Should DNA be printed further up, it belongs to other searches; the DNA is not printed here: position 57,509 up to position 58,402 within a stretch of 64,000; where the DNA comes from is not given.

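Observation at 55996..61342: NurA-like nuclease and HerA/DUF87 ATPase cluster with extra HAS-barrel ORFs, downstream of selB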

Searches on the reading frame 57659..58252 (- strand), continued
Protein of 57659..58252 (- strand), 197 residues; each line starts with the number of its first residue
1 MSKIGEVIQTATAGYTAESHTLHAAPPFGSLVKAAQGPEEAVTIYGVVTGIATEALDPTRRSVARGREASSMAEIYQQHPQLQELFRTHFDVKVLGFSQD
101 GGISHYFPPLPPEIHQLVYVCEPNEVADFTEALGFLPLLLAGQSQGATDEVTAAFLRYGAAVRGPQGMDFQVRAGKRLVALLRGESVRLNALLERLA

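Call 38: search_protein_families(library=pfam, proteins=[L017:5913-6467:+, L022:5116-5718:+, L013:8575-9579:-, L025:10279-11268:+, L025:11284-12570:+, L025:2119-4053:-, L025:5288-5917:-], max_evalue=0.01)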
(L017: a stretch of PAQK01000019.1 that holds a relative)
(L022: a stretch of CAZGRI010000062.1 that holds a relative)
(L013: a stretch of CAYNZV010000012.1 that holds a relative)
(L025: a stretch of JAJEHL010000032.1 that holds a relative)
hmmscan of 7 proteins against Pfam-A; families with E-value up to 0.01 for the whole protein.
L017:5913-6467:+ (184 aa): 0 families

L022:5116-5718:+ (200 aa): 0 families

L013:8575-9579:- (334 aa): 3 families
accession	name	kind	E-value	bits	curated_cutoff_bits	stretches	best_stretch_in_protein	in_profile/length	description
PF01408.29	GFO_IDH_MocA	-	5.5e-27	95.3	24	1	2-121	1-120/120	Oxidoreductase family, NAD-binding Rossmann fold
PF22725.1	GFO_IDH_MocA_C3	-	1.3e-16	61.2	27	1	131-232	3-110/124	GFO/IDH/MocA C-terminal domain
PF02894.22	GFO_IDH_MocA_C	-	8.3e-15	55.6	22.9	1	155-334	27-218/218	Oxidoreductase family, C-terminal alpha/beta domain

L025:10279-11268:+ (329 aa): 2 families
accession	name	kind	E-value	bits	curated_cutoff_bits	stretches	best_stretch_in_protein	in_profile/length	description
PF00535.33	Glycos_transf_2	-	1.2e-23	84.4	23.3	1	6-165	3-164/168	Glycosyl transferase family 2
PF13641.12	Glyco_tranf_2_3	-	0.0066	16.9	27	1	4-115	4-119/230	Glycosyltransferase like family 2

L025:11284-12570:+ (428 aa): 2 families
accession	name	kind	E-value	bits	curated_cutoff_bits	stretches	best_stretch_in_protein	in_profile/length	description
PF00202.27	Aminotran_3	-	5.1e-59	200.4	30.5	1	32-401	8-375/403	Aminotransferase class-III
PF02875.26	Mur_ligase_C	-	0.0065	17.7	28.4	0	301-347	17-70/127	Mur ligase, glutamate ligase domain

L025:2119-4053:- (644 aa): 4 families
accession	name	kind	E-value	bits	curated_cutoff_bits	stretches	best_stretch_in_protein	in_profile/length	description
PF00587.30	tRNA-synt_2b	-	2.9e-44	151.7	29.3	1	329-535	7-179/179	tRNA synthetase class II core domain (G, H, P, S and T)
PF03129.25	HGTP_anticodon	-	5.9e-25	87.7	21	1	547-636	1-93/94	Anticodon binding domain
PF07973.19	tRNA_SAD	-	2e-16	60.1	24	1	174-223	1-44/44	Threonyl and Alanyl tRNA synthetase second additional domain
PF02824.27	TGS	-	4.1e-13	49.6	22.2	1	7-66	1-60/60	TGS domain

L025:5288-5917:- (209 aa): 2 families
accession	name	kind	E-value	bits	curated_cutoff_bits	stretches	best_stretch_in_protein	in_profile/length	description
PF04055.27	Radical_SAM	-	2.6e-09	37.9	29.5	1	49-122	6-92/166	Radical SAM superfamily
PF13353.11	Fer4_12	-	0.0027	18.4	22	1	31-105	1-75/137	4Fe-4S single cluster domain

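Call 46: search_protein_families(library=pfam, alignment_id=A3, max_evalue=0.1)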
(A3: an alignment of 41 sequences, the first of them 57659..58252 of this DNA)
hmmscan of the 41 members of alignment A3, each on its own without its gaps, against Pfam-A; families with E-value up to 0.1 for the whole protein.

A. member 1, window:57659-58252:- (197 aa): 1 family
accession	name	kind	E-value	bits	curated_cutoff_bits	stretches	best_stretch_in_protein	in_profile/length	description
PF09378.16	HAS-barrel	-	0.013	16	25.2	1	4-55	1-49/90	HAS barrel domain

B. families by the number of members that match (of 41 scanned): 4 families
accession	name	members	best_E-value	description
PF09378.16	HAS-barrel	22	2.7e-09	HAS barrel domain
PF20490.3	SCGB3A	1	0.048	Secretoglobin 3A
PF19953.4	EACC1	1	0.072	Effector Associated Constant Component 1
PF17257.7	DUF5323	1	0.096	Family of unknown function (DUF5323)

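Call 48: find_homologous_proteins(query=A3, max_evalue=0.00001)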
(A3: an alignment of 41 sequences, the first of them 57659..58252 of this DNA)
Query A3 (41 sequences) (197 aa, profile of the alignment): 98 proteins with E <= 0.00001 among 8000 candidates.
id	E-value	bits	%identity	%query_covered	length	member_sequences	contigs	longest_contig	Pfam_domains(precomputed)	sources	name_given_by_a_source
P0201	1.2e-79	284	44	99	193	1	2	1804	-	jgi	jgi:hypothetical protein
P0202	3.5e-79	283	42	99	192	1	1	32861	-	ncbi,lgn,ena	-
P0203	5.8e-79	282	44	99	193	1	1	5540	-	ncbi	-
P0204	7.5e-79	282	45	99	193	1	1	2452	-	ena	-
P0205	8.8e-79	282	47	99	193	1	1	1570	-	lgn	-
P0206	1.5e-78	281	47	99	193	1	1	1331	-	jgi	-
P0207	2.3e-78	280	43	98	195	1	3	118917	-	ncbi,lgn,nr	ncbi:MAG: hypothetical protein M1136_02165 [Chloroflexi bacterium]|nr:hypothetical protein [Chlorofl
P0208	4.4e-78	279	46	99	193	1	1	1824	-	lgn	-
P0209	4.9e-78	279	45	99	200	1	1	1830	-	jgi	jgi:hypothetical protein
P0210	6.5e-78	279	46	99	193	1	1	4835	-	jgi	-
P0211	6.9e-78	279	46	99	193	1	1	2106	-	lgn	-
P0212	3.0e-77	277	45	99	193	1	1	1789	-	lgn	-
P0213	3.6e-77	276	47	99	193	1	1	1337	-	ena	-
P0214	4.2e-77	276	46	99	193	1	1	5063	-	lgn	-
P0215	7.3e-77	275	44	99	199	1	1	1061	-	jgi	jgi:hypothetical protein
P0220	1.4e-74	268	45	99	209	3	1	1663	PF09378.17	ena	-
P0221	2.3e-74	267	44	99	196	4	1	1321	PF09378.17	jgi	jgi:hypothetical protein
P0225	6.6e-74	266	44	98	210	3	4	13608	PF09378.17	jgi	jgi:hypothetical protein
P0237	1.7e-69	251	41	99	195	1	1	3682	PF09378.17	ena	-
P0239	3.2e-69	250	41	97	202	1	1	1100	PF09378.17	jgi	-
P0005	7.7e-69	249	54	99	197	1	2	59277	-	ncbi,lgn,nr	ncbi:MAG: hypothetical protein HYY02_01650 [Chloroflexi bacterium]|nr:hypothetical protein [Chlorofl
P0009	1.1e-65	239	51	99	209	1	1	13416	-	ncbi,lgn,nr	ncbi:MAG: hypothetical protein EXR51_10525 [Dehalococcoidia bacterium]|nr:hypothetical protein [Deha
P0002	7.5e-64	233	64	99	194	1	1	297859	-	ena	-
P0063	4.8e-62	227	34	81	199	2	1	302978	PF09378.17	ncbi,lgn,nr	ncbi:MAG: hypothetical protein EPO26_05995 [Chloroflexota bacterium]|nr:MAG: hypothetical protein EP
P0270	3.9e-59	218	32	100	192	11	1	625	PF09378.17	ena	-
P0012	8.8e-59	216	38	99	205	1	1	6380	-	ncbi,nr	ncbi:MAG: hypothetical protein M1296_06625 [Chloroflexi bacterium]|nr:hypothetical protein [Chlorofl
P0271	1.9e-57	212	31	100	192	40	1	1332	PF09378.17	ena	-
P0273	8.2e-54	200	33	100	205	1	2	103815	-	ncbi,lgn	-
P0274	5.1e-53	198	36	99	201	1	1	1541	PF09378.17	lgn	-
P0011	1.6e-52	196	61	73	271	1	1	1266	PF13458.13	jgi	-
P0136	9.8e-51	190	31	98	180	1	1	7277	PF09378.17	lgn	-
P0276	1.6e-49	186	30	99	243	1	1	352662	-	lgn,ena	-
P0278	2.3e-46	176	35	98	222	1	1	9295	PF09378.17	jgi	jgi:HAS barrel domain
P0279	7.7e-38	148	30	78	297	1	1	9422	-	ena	-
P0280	4.5e-18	84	35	51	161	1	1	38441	PF09378.17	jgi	jgi:hypothetical protein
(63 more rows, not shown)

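Call 50: search_solved_structures(query=L001:10591-12258:+, max_evalue=0.01, show_alignments=0)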
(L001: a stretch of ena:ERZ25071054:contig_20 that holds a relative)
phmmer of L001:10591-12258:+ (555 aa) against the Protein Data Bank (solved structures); distinct sequences matched with E-value up to 0.01: 9.
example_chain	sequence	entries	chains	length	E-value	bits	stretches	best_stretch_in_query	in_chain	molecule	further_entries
8wiv_A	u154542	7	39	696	1.4e-20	76.7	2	402-517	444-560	Helicase HerA central domain-containing protein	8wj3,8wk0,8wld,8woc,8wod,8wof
9x1l_A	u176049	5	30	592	6.2e-17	64.8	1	406-552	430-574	DNA helicase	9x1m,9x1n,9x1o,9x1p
4d2i_A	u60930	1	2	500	2.6e-16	62.7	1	355-521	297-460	HERA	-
8ziq_M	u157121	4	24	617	4.3e-13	52.1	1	343-518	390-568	HerA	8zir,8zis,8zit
8j4u_M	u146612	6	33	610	3.6e-11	45.7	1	393-521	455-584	Nucleoside triphosphate hydrolase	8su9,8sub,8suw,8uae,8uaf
8xau_A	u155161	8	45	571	4.8e-11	45.3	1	383-537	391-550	ATP-binding protein | HerA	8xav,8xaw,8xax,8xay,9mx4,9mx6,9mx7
9c1m_M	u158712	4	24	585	8.4e-11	44.5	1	351-528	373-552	ATP-binding protein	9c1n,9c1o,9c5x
8wet_A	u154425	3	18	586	2.1e-08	36.6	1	321-482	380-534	TdpA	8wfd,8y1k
8yho_A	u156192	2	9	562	9.2e-07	31.2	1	415-523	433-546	DUF87 domain-containing protein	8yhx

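Call 56: search_protein_families(library=pfam, proteins=[L016:4599-5591:+, L016:5607-6806:+, L016:8665-9726:+, L015:6476-7933:+, L015:5647-6483:+, L015:4854-5495:+, L024:3328-4953:-, L024:3937-5106:+, L024:7602-9584:-, L015:9800-11785:-], max_evalue=0.01)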
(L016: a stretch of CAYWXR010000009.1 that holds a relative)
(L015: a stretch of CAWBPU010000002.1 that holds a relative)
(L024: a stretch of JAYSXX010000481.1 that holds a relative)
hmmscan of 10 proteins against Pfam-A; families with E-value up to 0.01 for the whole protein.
L016:4599-5591:+ (330 aa): 5 families
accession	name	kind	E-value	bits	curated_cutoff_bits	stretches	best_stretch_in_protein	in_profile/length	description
PF00535.33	Glycos_transf_2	-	4.5e-20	72.7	23.3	1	5-170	2-164/168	Glycosyl transferase family 2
PF13641.12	Glyco_tranf_2_3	-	1.2e-10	42.2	27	1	4-211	4-212/230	Glycosyltransferase like family 2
PF13632.12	Glyco_trans_2_3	-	1e-09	38.9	27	1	80-235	1-141/198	Glycosyl transferase family group 2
PF13506.12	Glyco_transf_21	-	0.0059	16.5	21.7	0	75-214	28-158/174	Glycosyl transferase family 21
PF02709.20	Glyco_transf_7C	-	0.0087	16.1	23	0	157-199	18-61/78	N-terminal domain of galactosyltransferase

L016:5607-6806:+ (399 aa): 1 family
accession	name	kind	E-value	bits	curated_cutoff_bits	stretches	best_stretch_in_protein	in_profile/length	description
PF10103.15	Zincin_2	-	5.2e-91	305.9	25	1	43-390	1-344/344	Zincin-like metallopeptidase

L016:8665-9726:+ (353 aa): 2 families
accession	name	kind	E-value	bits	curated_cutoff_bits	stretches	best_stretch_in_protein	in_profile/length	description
PF05343.19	Peptidase_M42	-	4e-67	226.8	23.2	1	53-341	1-287/292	M42 glutamyl aminopeptidase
PF01546.33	Peptidase_M20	-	2.4e-05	24.8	24.6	1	186-351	33-204/206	Peptidase family M20/M25/M40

L015:6476-7933:+ (485 aa): 1 family
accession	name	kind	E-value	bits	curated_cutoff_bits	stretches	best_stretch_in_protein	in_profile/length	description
PF01551.29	Peptidase_M23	-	9.1e-29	100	28.7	1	382-477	2-96/96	Peptidase family M23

L015:5647-6483:+ (278 aa): 1 family
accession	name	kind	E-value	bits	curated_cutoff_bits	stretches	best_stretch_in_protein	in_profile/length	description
PF01048.26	PNP_UDP_1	-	3e-53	181.1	25.1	1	21-270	1-233/233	Phosphorylase superfamily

L015:4854-5495:+ (213 aa): 3 families
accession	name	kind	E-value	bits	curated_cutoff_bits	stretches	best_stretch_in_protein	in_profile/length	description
PF03703.20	bPH_2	-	1.4e-13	51.3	22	1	80-154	1-76/78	Bacterial PH domain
PF09851.14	SHOCT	-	7.4e-09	35.5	27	1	185-210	3-28/28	Short C-terminal domain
PF05120.17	GvpG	-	0.0096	16.5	30.6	0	178-212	30-64/67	Gas vesicle protein G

L024:3328-4953:- (541 aa): 8 families
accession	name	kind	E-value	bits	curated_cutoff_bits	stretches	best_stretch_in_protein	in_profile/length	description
PF25596.1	CPSase_L_D1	-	1.6e-48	163.9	27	1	15-126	2-117/118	Carbamoyl phosphate synthase preATP-grasp domain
PF02786.22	CPSase_L_D2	-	1.2e-42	146.2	19.8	1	130-331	1-210/211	Carbamoyl-phosphate synthase L chain, ATP binding domain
PF02142.27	MGS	-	1.2e-20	73.9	24.1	1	422-506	4-94/94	MGS-like domain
PF15632.11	ATPgrasp_Ter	-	8.3e-11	42.2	29.1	1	204-327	3-111/131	ATP-grasp in the biosynthetic pathway with Ter operon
PF07478.18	Dala_Dala_lig_C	-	3.9e-10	40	24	1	156-299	27-174/204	D-ala D-ala ligase C-terminus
PF02222.28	ATP-grasp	-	5.4e-10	39.6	27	1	137-301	2-163/179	ATP-grasp domain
PF02655.19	ATP-grasp_3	-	9e-09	36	23.2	1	135-301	8-157/160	ATP-grasp domain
PF01071.24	GARS_A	-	0.00066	20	27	1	136-300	8-188/194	Phosphoribosylglycinamide synthetase, ATP-grasp (A) domain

L024:3937-5106:+ (389 aa): 0 families

L024:7602-9584:- (660 aa): 5 families
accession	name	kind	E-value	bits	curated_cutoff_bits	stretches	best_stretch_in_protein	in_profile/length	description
PF01380.27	SIS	-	6.7e-53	178.4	25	2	326-451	2-128/131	SIS domain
PF13522.11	GATase_6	-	2.1e-19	70.3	27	1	83-227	9-130/130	Glutamine amidotransferase domain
PF13537.11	GATase_7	-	2.9e-15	56.8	25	1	101-232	10-122/123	Glutamine amidotransferase domain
PF13230.11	GATase_4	-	0.00028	20.3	23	1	79-148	66-133/272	Glutamine amidotransferases class-II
PF13580.11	SIS_2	-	0.0014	19.1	27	0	369-410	97-137/138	SIS domain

L015:9800-11785:- (661 aa): 6 families
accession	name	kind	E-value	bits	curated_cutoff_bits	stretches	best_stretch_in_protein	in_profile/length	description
PF00890.30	FAD_binding_2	-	1.5e-55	189.6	20.4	1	60-465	2-414/414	FAD binding domain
PF02910.25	Succ_DH_flav_C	-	9.5e-38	129.5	20.8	1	526-660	1-130/130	Fumarate reductase flavoprotein C-term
PF01266.30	DAO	-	3.8e-06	27.1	27.9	1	60-342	2-291/353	FAD dependent oxidoreductase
PF07992.20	Pyr_redox_2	-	0.00037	20.5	26.1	0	59-259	2-116/291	Pyridine nucleotide-disulphide oxidoreductase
PF01134.28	GIDA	-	0.003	17.1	22.1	0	60-86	2-28/391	Glucose inhibited division protein A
PF03486.20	HI0933_like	-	0.0063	16.4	50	0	59-111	2-54/244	HI0933-like protein Rossmann domain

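Call 65: search_dna_similar(query=window:57659-58252:-, collection=plasmids, mode=protein, max_evalue=0.001, max_rows=20)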
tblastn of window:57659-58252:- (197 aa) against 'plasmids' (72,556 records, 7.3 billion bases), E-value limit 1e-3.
No match.

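Call 66: search_dna_similar(query=window:57659-58252:-, collection=phages, mode=protein, max_evalue=0.001, max_rows=20)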
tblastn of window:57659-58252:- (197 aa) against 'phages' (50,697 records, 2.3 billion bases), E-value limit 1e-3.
No match.

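Call 67: search_dna_similar(query=L001:10591-12258:+, collection=plasmids, mode=protein, max_evalue=1e-10, max_rows=25)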
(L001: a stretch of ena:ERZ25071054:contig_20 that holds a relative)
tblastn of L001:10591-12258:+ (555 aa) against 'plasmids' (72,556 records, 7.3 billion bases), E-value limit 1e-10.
Records with a match: 1; places in all: 1; records where one place covers at least 80% of the query: 0.
Best place of each record, by identity: <60% 1.
By first word of the organism name: Paracoccus 1.
By predicted mobility (MOB-suite, as given by PLSDB): conjugative 1.
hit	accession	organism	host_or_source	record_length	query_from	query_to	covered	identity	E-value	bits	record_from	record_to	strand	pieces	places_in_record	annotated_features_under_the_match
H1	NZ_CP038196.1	Paracoccus versutus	single cell,soil adjacent to the roots ...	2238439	341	523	33%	33.5%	2e-11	75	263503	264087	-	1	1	none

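Call 74: search_protein_families(library=ncbifam, proteins=[L017:5913-6467:+, L025:6144-6701:+, L005:5842-6687:+], max_evalue=0.1)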
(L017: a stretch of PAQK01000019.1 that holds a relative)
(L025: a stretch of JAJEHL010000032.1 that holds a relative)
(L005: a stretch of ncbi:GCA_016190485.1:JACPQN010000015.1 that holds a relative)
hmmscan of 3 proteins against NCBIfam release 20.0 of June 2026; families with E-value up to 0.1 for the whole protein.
L017:5913-6467:+ (184 aa): 3 families
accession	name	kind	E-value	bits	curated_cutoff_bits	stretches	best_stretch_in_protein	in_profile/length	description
NF053606.1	Sta1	subfamily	6.8e-05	22.9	80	1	124-182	25-83/100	Sta1 family transcriptional regulator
NF040939.2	trans_reg_lrs14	equivalog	0.0012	18.8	90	1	124-182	26-85/103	Lrs14 family HTH-type transcriptional regulator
TIGR01884.1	cas_HTH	subfamily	0.027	13.9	60.2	0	127-166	147-189/202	CRISPR-associated CARF protein Csa3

L025:6144-6701:+ (185 aa): 2 families
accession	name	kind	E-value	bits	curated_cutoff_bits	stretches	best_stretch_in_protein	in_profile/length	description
NF053606.1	Sta1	subfamily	0.0086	16.2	80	1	126-183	26-83/100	Sta1 family transcriptional regulator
NF040939.2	trans_reg_lrs14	equivalog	0.032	14.3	90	1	127-182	29-84/103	Lrs14 family HTH-type transcriptional regulator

L005:5842-6687:+ (281 aa): 0 families

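Call 77: search_protein_families(library=pfam, proteins=[P0147, P0132, P0149, P0150, P0022, P0065, P0034, P0011, P0279, P0276], max_evalue=0.01)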
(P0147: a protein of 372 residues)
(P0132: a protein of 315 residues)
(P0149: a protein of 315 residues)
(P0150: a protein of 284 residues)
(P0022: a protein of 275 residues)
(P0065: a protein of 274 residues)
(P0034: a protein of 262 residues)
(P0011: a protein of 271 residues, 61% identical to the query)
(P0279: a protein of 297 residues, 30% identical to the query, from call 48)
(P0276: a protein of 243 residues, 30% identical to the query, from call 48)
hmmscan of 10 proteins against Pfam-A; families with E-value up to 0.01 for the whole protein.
P0147 (372 aa): 2 families
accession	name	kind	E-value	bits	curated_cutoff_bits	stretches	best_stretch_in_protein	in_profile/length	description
PF09376.16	NurA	-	1.4e-13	51.4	21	1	13-105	152-248/254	NurA domain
PF09378.16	HAS-barrel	-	4.4e-06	27.1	25.2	1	187-265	1-79/90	HAS barrel domain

P0132 (315 aa): 0 families

P0149 (315 aa): 0 families

P0150 (284 aa): 1 family
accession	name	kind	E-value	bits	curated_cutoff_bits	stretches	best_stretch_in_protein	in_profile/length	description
PF09378.16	HAS-barrel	-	0.0015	19.1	25.2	1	17-75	1-57/90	HAS barrel domain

P0022 (275 aa): 0 families

P0065 (274 aa): 0 families

P0034 (262 aa): 0 families

P0011 (271 aa): 2 families
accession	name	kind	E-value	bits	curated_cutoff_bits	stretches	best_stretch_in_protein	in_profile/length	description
PF13458.12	Peripla_BP_6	-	3.5e-09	37.2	31.7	1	145-248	241-339/343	Periplasmic binding protein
PF09378.16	HAS-barrel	-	0.0022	18.5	25.2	1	7-98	1-86/90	HAS barrel domain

P0279 (297 aa): 0 families

P0276 (243 aa): 0 families

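Call 79: find_related_loci(query=A2, collection=viral_contigs, flank=6000)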
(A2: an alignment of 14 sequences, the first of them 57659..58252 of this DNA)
Query A2 (197 aa) in viral_contigs; peptide patterns used: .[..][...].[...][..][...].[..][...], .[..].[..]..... (x = any residue, [..] = any of these).
37 stretches matched a pattern, but none encodes a relative of the query by tblastn (E <= 1e-3).
